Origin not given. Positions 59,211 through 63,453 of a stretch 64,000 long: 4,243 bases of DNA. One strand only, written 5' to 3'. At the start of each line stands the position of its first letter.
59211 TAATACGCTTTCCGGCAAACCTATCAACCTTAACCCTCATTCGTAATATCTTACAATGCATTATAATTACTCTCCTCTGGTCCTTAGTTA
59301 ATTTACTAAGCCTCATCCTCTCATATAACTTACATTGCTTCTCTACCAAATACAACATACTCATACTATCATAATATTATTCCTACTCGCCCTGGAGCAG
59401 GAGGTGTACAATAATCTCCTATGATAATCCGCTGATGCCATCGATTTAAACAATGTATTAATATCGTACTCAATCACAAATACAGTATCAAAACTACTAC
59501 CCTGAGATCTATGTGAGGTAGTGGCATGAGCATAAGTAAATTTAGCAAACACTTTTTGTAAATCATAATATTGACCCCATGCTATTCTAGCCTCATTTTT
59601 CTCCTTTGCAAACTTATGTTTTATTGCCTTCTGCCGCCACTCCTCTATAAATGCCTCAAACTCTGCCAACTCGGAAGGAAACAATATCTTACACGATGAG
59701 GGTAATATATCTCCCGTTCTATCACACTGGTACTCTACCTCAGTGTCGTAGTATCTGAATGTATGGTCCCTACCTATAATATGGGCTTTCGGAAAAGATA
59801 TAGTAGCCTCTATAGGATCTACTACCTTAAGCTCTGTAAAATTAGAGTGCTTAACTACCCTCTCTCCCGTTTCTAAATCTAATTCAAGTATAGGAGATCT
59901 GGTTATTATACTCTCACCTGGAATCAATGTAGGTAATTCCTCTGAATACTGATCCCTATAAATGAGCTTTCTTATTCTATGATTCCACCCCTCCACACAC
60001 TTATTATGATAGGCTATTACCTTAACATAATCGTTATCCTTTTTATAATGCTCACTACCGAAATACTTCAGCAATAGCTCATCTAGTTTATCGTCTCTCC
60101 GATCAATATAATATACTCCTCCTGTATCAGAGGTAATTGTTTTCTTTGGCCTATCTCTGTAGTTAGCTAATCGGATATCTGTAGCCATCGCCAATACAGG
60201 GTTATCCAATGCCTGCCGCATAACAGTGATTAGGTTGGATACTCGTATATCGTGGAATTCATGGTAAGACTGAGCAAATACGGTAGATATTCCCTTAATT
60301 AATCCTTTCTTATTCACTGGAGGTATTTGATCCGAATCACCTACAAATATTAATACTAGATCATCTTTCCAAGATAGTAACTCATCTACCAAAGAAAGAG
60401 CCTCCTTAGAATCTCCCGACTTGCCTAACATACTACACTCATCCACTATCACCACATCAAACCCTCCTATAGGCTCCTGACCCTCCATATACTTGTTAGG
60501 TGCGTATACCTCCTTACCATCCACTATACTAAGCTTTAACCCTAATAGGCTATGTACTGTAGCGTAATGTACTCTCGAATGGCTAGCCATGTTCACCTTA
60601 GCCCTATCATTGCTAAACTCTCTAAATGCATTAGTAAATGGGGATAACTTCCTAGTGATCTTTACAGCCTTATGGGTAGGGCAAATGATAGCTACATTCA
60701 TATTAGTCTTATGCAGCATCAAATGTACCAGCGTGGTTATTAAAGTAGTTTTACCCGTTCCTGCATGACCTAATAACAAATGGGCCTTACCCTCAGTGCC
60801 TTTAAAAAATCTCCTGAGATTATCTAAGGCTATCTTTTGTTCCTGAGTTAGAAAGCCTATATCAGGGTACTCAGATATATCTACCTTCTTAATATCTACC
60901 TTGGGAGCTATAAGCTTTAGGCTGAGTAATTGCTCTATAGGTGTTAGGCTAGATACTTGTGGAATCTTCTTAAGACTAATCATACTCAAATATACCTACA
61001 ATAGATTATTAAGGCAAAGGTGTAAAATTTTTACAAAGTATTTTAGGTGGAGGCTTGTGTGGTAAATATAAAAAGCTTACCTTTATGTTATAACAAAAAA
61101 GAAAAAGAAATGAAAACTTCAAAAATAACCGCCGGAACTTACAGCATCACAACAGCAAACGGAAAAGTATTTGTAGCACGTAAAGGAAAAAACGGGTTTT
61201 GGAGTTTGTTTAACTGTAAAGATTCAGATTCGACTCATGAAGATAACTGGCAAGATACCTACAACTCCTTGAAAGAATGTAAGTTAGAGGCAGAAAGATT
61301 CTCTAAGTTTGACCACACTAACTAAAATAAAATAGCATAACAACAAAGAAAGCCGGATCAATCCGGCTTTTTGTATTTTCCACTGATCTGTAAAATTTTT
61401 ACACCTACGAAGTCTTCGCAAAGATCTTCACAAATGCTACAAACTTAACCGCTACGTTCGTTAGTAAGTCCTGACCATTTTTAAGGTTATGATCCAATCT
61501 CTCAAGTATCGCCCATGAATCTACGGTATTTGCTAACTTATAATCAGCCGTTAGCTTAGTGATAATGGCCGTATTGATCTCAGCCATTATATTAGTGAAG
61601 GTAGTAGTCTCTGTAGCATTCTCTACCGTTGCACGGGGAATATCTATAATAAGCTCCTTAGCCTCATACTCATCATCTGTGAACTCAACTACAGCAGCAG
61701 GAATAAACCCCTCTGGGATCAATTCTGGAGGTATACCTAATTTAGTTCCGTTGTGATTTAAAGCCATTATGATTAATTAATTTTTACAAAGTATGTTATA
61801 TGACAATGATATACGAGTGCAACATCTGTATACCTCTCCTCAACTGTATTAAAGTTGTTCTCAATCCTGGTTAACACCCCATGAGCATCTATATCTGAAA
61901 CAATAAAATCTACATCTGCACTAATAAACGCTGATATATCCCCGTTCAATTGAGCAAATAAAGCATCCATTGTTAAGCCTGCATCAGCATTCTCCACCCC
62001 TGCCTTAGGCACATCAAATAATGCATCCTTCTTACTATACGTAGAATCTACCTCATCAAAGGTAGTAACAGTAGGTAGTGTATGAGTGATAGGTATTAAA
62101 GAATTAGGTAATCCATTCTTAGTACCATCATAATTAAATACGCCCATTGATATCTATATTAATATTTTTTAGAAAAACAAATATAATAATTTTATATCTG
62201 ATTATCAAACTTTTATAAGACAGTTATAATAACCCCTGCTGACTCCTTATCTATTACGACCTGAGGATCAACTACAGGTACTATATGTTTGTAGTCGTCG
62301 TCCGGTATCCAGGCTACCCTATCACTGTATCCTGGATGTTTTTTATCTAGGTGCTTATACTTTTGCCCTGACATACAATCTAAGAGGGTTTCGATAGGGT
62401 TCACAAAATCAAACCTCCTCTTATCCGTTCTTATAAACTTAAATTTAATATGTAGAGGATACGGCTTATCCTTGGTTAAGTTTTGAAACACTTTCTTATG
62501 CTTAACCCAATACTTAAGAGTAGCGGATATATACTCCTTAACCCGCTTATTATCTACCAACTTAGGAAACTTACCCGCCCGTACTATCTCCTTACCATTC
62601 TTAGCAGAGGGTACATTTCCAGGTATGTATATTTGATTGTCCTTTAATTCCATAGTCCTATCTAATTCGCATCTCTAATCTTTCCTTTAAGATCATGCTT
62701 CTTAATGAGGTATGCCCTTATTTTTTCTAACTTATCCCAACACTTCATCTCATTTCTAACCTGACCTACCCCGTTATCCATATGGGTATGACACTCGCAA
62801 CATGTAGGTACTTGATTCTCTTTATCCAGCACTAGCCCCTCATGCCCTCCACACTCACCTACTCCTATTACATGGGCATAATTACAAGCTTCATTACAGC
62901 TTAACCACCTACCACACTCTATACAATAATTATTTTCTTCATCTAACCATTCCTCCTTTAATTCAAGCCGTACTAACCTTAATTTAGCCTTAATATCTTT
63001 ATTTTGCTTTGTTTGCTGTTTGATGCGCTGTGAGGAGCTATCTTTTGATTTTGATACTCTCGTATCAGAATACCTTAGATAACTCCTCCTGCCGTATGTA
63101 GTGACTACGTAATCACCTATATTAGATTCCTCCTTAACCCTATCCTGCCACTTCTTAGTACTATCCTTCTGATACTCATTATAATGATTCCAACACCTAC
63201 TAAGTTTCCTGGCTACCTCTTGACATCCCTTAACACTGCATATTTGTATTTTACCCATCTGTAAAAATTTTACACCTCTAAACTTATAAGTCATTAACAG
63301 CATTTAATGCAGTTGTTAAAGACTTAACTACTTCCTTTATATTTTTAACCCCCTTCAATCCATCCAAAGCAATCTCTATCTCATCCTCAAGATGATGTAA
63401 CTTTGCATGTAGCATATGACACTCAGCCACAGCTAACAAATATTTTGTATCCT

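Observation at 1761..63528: Genome-wide 15-bp palindrome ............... marking gene junctions: candidate undescribed phage site system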

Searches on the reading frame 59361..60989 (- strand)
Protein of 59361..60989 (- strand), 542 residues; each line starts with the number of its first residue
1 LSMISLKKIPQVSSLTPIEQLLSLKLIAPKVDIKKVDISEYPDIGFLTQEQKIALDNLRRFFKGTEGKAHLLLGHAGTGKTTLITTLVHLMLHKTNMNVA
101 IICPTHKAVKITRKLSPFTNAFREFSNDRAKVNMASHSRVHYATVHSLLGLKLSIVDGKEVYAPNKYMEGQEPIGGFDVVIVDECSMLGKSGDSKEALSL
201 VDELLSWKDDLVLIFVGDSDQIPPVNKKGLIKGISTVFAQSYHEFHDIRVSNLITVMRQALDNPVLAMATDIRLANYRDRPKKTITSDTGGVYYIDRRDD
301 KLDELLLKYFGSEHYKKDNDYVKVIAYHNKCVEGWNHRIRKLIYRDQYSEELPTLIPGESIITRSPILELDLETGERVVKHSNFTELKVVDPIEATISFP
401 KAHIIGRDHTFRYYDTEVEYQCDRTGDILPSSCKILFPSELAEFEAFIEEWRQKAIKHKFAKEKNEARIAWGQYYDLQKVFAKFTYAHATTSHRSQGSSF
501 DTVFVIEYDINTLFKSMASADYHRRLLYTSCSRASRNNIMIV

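Call 7: search_protein_families(library=pfam, proteins=[window:59361-60989:-])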
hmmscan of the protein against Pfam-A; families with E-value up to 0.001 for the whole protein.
window:59361-60989:- (542 aa): 11 families
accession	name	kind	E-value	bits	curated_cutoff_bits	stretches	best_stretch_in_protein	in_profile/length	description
PF13245.12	AAA_19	-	1e-16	61.7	25.1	1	67-225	11-132/134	AAA domain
PF13604.12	AAA_30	-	9.2e-14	52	27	1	65-235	16-141/191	AAA domain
PF13538.12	UvrD_C_2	-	5.8e-10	39.3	27.4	1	486-536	1-47/52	UvrD-like helicase C-terminal domain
PF05970.20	PIF1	-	1.8e-09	38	25.9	0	47-100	2-54/223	PIF1-like helicase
PF04851.21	ResIII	-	3.3e-08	34.1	22.5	1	48-185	5-134/164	Type III restriction enzyme, res subunit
PF09848.15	SLFN-g3_helicase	-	1.7e-06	28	24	1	73-270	7-172/354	Schlafen group 3, DNA/RNA helicase domain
PF05673.19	DUF815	-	5.2e-06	26.2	23.8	1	35-95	21-81/249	Protein of unknown function (DUF815)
PF01443.25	Viral_helicase1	-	1.2e-05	25.7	21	0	73-109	4-32/228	Viral superfamily 1 RNA helicase core domain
PF13191.12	AAA_16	-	0.00051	21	32.6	1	55-125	13-78/167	AAA ATPase domain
PF03237.21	Terminase_6N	-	0.00061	19.9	22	0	73-201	3-121/215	Terminase large subunit, T4likevirus-type, N-terminal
PF13086.12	AAA_11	-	0.00092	19.5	27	0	66-109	18-65/257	AAA domain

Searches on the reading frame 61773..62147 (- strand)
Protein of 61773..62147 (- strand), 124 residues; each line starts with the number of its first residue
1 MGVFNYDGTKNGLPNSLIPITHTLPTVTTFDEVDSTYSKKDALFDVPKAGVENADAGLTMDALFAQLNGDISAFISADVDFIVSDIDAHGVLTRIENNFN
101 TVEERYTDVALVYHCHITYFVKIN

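Call 32: search_protein_families(library=pfam, max_evalue=0.01, proteins=[window:61773-62147:-])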
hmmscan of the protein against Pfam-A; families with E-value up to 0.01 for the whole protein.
window:61773-62147:- (124 aa): 1 family
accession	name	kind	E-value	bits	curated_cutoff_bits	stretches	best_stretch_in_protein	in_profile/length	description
PF25083.1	GIPC1_GH1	-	0.0051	17.2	28.4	0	88-116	7-35/67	GIPC1-3 GH1 domain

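Call 33: search_protein_families(library=phrogs, max_evalue=0.01, proteins=[window:61773-62147:-])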
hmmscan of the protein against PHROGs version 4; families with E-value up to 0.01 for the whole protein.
window:61773-62147:- (124 aa): 0 families

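Call 100: find_encoding_contigs(protein=window:61773-62147:-, flank=10000, max_places=1)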
Protein window:61773-62147:- (124 aa): no gene with exactly this product is on record in the collection.

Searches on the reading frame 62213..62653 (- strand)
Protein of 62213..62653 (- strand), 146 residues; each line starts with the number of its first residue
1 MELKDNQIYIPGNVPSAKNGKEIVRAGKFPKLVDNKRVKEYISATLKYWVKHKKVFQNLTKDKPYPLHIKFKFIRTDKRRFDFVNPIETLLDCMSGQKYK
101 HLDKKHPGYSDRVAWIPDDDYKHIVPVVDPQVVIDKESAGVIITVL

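Call 32: search_protein_families(library=pfam, max_evalue=0.01, proteins=[window:62213-62653:-])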
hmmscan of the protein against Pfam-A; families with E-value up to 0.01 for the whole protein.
window:62213-62653:- (146 aa): 0 families

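Call 33: search_protein_families(library=phrogs, max_evalue=0.01, proteins=[window:62213-62653:-])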
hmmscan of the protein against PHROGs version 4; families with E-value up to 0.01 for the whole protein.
window:62213-62653:- (146 aa): 1 family
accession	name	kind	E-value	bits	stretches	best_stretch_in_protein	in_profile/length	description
phrog_1682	-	DNA, RNA and nucleotide metabolism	2.1e-08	34.9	1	31-145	33-142/387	RusA-like Holliday junction resolvase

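Call 99: find_encoding_contigs(protein=window:62213-62653:-, flank=10000, max_places=1)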
Protein window:62213-62653:- (146 aa): no gene with exactly this product is on record in the collection.

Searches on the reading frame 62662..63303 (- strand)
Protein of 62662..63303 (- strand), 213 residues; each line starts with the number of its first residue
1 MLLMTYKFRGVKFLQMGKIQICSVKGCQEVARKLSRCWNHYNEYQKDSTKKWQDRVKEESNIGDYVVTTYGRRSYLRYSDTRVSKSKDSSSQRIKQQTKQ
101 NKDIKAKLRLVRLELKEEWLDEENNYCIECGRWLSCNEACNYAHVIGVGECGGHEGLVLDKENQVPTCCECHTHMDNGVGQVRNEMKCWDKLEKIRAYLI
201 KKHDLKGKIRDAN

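Call 32: search_protein_families(library=pfam, max_evalue=0.01, proteins=[window:62662-63303:-])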
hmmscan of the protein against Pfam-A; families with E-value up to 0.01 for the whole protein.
window:62662-63303:- (213 aa): 0 families

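Call 33: search_protein_families(library=phrogs, max_evalue=0.01, proteins=[window:62662-63303:-])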
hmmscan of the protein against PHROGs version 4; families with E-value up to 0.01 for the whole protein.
window:62662-63303:- (213 aa): 1 family
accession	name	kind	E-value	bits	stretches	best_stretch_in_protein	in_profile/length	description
phrog_12262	-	unknown function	0.0056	17.4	1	50-111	44-105/182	-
